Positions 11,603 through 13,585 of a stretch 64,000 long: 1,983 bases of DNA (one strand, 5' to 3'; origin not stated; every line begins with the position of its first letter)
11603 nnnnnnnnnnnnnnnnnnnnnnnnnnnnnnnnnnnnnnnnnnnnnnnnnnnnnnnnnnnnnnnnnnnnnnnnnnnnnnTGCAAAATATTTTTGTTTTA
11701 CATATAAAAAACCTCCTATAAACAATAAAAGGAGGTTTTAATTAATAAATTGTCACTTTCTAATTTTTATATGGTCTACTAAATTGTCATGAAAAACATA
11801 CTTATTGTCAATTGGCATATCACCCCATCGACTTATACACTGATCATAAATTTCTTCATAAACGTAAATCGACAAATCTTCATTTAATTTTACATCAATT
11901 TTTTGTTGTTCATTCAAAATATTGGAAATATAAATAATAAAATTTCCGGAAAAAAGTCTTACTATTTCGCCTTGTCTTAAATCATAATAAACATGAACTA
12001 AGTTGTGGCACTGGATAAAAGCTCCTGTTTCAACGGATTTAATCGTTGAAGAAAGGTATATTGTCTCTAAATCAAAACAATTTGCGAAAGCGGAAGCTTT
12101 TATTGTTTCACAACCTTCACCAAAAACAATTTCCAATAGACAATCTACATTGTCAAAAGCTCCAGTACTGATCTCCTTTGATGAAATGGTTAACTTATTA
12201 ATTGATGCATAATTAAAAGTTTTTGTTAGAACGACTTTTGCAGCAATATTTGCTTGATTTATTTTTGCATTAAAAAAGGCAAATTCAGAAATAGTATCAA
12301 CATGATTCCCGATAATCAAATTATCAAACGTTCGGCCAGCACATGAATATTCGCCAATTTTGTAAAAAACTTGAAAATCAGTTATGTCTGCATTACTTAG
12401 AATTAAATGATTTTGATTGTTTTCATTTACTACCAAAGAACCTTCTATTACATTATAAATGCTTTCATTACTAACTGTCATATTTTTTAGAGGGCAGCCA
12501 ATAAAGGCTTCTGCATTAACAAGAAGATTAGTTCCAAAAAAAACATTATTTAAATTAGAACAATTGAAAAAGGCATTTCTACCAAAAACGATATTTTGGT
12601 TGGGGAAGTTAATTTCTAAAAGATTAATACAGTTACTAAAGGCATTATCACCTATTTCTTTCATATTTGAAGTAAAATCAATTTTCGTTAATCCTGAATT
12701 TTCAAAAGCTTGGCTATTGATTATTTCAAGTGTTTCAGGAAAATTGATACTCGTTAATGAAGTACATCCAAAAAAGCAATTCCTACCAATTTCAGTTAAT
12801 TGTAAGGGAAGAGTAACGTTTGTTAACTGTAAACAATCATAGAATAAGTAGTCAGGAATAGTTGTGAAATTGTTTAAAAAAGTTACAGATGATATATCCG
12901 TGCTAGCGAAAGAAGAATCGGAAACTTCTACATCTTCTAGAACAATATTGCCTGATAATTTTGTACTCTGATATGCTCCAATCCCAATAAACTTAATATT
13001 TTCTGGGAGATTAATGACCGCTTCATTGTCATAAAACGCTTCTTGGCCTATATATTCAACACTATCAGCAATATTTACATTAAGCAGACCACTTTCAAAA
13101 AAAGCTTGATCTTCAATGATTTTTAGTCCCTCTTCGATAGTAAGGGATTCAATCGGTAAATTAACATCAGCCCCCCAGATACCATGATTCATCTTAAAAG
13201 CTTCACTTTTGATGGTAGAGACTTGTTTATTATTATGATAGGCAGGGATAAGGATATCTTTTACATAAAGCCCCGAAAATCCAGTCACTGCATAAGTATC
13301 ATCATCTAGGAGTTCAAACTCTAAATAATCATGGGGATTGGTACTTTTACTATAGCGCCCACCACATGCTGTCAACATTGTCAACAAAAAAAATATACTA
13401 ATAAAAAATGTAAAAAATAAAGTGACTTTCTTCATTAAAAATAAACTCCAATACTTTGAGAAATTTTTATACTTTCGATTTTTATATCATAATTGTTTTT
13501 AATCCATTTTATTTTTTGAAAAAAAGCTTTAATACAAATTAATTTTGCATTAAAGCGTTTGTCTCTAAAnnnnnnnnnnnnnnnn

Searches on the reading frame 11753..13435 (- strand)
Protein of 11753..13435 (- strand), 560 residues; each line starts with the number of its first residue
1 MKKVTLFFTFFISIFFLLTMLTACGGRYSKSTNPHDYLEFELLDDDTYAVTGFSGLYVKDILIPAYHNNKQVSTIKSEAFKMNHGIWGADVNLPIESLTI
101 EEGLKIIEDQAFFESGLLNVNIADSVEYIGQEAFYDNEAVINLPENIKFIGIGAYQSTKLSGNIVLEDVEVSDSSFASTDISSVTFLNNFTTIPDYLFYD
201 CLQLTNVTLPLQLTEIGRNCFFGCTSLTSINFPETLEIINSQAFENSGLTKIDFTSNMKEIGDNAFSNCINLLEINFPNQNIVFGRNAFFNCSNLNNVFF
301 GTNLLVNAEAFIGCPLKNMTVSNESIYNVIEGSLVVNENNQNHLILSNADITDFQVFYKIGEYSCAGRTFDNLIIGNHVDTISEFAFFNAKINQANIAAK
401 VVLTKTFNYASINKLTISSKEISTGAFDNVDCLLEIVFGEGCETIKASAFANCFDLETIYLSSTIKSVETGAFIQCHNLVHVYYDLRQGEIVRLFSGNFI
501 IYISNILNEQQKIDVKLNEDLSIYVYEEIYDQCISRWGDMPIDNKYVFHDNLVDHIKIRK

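Call 86: search_protein_families(library=pfam, proteins=[window:11753-13435:-], max_evalue=0.00001)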
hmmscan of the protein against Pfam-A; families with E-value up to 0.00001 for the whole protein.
window:11753-13435:- (560 aa): 2 families
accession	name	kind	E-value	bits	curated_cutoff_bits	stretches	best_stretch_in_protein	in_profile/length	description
PF13306.12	LRR_5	-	3.8e-61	205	27.7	3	191-315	1-125/127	BspA type Leucine rich repeat region (6 copies)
PF13855.12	LRR_8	-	1.1e-07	32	27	0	443-481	14-53/61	Leucine rich repeat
